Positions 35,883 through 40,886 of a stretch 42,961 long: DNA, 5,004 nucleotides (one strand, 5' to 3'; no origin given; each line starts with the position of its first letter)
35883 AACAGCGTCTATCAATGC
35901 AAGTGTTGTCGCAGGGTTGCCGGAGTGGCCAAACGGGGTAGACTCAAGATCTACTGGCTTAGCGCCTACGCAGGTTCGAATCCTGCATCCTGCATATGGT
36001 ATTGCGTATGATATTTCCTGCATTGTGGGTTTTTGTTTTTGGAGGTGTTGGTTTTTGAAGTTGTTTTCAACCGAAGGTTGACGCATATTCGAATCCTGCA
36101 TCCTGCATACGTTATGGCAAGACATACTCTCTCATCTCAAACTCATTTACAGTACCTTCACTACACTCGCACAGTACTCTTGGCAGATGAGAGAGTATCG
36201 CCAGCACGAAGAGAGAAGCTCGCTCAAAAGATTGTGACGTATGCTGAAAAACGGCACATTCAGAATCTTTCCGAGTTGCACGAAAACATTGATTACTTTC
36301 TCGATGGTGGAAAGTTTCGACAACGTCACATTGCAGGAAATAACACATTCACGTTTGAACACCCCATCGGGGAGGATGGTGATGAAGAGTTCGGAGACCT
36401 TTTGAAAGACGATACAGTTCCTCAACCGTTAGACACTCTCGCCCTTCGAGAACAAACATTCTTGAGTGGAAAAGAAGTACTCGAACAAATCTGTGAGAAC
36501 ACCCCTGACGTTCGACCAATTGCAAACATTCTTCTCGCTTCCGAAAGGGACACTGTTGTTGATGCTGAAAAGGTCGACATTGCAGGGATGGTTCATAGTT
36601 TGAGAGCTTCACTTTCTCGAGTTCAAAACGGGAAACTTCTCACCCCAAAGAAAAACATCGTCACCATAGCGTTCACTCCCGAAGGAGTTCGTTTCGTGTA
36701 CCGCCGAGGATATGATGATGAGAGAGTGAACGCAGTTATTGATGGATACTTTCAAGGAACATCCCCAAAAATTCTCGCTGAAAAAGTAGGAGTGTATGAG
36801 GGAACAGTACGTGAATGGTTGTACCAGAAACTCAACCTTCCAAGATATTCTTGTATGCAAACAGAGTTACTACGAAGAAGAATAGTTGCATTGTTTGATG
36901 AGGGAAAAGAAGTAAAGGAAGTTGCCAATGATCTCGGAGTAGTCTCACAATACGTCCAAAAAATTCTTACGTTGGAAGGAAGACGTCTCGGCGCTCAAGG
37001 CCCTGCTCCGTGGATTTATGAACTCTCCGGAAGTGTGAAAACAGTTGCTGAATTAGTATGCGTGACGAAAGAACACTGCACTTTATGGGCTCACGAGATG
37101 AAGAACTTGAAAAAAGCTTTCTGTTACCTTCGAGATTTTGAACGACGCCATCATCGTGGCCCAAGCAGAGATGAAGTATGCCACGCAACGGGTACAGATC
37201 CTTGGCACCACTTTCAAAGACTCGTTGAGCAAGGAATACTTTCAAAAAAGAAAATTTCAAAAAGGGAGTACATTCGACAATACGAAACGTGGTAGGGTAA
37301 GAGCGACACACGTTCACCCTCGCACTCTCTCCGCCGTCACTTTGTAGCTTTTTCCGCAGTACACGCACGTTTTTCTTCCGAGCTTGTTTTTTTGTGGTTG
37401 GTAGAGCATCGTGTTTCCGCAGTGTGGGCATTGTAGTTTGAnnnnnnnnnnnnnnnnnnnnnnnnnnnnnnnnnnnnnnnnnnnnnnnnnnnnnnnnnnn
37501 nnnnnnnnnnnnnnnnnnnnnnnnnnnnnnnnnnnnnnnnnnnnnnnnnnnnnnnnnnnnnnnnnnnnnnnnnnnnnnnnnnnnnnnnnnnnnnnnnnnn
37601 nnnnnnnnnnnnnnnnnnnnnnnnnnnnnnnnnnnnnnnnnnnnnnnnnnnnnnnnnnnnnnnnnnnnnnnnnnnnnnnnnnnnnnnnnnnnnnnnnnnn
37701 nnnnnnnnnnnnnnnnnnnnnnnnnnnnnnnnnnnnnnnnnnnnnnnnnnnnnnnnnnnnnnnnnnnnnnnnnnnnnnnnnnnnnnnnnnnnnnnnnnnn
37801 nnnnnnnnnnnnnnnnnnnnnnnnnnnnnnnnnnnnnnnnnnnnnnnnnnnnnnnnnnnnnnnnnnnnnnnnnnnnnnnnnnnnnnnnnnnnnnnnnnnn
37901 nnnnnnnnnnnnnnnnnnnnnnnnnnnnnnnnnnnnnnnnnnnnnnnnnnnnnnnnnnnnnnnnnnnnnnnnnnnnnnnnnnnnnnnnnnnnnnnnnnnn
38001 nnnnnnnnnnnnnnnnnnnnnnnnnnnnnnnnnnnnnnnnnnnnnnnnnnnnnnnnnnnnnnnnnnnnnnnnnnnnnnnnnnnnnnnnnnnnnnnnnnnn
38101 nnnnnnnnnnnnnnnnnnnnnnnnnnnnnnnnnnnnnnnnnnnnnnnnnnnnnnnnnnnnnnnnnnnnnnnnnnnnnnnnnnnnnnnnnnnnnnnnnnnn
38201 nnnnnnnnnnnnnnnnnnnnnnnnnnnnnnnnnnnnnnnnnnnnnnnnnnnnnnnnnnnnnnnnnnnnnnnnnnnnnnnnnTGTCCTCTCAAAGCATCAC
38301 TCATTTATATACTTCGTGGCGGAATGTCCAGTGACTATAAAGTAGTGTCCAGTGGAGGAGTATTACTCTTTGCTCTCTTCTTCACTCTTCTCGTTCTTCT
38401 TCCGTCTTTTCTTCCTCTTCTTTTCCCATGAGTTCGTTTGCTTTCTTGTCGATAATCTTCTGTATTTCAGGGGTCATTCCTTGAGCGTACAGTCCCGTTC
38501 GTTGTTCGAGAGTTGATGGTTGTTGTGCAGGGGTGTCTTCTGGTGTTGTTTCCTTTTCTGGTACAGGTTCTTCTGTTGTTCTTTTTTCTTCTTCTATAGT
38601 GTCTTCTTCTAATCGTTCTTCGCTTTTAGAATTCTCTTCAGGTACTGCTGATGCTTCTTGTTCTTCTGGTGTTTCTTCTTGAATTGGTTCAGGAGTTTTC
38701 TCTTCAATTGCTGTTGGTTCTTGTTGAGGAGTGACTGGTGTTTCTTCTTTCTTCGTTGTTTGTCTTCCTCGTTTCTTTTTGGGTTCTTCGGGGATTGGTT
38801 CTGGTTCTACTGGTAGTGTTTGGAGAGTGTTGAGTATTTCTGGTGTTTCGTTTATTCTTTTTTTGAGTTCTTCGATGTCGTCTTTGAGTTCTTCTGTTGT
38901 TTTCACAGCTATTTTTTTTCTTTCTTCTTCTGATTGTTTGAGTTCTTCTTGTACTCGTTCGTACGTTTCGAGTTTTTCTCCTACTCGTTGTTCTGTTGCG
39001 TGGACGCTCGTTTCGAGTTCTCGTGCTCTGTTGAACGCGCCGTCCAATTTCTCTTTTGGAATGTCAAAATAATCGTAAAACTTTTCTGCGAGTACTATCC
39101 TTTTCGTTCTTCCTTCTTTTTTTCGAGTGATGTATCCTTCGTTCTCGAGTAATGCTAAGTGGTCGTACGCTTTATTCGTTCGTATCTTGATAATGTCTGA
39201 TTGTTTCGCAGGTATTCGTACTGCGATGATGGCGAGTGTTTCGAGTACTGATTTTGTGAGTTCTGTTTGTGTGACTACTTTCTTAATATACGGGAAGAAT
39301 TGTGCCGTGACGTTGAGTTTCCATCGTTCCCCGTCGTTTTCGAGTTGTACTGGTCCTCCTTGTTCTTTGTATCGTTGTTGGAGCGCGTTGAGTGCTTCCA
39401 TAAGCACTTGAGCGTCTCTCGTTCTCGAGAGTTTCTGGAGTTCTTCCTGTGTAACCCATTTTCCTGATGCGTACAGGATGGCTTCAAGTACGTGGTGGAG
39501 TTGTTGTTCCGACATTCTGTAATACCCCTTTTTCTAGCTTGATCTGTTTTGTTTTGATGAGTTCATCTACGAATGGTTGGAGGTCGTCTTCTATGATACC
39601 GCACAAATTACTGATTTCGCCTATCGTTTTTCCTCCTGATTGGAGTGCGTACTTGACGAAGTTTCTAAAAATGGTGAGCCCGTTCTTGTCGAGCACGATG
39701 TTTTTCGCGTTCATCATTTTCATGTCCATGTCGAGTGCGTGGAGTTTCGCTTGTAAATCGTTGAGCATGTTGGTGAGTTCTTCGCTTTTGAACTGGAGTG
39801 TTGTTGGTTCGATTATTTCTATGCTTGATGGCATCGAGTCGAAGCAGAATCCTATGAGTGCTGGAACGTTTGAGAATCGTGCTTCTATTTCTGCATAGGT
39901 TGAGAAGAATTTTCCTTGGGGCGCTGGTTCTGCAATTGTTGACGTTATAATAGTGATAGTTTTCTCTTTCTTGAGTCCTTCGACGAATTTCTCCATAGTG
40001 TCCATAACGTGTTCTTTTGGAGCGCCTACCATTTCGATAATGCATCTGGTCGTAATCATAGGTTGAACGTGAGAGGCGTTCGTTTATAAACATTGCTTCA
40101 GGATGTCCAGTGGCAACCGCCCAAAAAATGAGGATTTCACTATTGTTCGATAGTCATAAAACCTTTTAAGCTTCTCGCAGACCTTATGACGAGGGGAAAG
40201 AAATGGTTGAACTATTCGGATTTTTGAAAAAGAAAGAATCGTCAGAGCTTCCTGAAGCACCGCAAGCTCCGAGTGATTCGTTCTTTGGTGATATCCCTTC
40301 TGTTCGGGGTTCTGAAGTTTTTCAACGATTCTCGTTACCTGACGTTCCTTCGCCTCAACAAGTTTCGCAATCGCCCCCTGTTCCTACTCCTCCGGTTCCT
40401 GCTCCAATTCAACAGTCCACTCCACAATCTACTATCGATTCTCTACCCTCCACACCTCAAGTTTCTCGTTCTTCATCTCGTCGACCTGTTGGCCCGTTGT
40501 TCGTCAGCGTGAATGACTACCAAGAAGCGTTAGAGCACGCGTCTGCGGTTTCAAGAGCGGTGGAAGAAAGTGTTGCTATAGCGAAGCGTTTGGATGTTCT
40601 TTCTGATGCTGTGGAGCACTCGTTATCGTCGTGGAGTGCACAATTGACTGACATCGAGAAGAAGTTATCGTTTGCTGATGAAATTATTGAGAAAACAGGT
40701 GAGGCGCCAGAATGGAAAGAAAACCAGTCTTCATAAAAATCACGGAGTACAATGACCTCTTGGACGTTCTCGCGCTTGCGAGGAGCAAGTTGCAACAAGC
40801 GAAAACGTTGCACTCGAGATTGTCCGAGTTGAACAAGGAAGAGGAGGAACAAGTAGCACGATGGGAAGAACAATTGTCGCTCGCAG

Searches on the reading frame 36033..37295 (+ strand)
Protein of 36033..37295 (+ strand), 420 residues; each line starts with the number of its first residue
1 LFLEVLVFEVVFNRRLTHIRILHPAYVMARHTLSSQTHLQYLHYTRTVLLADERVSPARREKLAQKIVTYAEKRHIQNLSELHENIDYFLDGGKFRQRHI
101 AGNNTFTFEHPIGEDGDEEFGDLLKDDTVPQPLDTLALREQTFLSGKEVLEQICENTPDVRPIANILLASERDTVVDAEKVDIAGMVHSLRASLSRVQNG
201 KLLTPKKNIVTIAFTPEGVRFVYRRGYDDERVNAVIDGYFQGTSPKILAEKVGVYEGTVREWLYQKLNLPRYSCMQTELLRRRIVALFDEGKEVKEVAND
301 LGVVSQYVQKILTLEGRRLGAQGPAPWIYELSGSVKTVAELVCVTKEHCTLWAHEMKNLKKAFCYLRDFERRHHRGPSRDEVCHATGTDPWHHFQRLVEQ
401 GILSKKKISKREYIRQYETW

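Call 39: search_protein_families(library=pfam, max_evalue=0.01, proteins=[window:36033-37295:+])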
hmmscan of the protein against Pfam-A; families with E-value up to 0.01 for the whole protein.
window:36033-37295:+ (420 aa): 5 families
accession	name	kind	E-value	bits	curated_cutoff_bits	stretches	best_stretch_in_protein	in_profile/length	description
PF13384.12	HTH_23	-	3.8e-06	27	24.6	0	276-312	2-38/50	Homeodomain-like domain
PF01527.26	HTH_Tnp_1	-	0.00039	21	24.1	0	279-305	10-37/75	Transposase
PF15943.11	YdaS_toxin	-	0.00065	19.9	30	0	247-279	13-45/65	Bacterial toxin YdaS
PF04539.22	Sigma70_r3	-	0.00071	20.1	25.3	0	102-134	44-76/78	Sigma-70 region 3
PF04218.19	CENP-B_N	-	0.0053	16.8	21.2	0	283-312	14-43/53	CENP-B N-terminal DNA-binding domain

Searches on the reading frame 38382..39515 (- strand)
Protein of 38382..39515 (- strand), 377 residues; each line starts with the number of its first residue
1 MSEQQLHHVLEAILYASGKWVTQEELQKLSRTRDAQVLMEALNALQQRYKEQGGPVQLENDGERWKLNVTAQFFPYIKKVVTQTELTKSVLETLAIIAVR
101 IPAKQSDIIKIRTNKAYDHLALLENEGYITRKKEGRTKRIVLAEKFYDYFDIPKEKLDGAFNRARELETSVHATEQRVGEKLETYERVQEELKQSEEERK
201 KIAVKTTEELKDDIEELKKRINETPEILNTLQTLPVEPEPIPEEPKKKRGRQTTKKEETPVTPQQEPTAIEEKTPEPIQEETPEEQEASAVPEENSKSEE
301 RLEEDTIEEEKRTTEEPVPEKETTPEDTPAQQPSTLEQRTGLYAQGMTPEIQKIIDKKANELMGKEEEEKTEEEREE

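Call 39: search_protein_families(library=pfam, max_evalue=0.01, proteins=[window:38382-39515:-])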
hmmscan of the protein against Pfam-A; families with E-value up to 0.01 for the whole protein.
window:38382-39515:- (377 aa): 4 families
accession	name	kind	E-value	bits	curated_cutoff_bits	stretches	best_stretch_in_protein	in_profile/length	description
PF04079.22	SMC_ScpB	-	9.3e-29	100.5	27.4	1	9-154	2-153/160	Segregation and condensation complex subunit ScpB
PF12993.12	DUF3877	-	0.00085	19.8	27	1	29-95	39-105/173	Domain of unknown function, E. rectale Gene description (DUF3877)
PF22665.2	DUF6293_C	-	0.0038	18.1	27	1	118-144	66-92/101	DUF6293 C-terminal winged helix domain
PF11180.13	DUF2968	-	0.008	16.2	27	1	137-232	74-168/180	Protein of unknown function (DUF2968)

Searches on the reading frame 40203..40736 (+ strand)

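Call 39: search_protein_families(library=pfam, max_evalue=0.01, proteins=[window:40203-40736:+])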
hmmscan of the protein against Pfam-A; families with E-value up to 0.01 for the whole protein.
window:40203-40736:+ (177 aa): 1 family
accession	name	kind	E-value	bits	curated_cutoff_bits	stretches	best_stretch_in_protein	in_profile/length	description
PF15205.11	PLAC9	-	0.0025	18.7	27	0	114-147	11-44/74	Placenta-specific protein 9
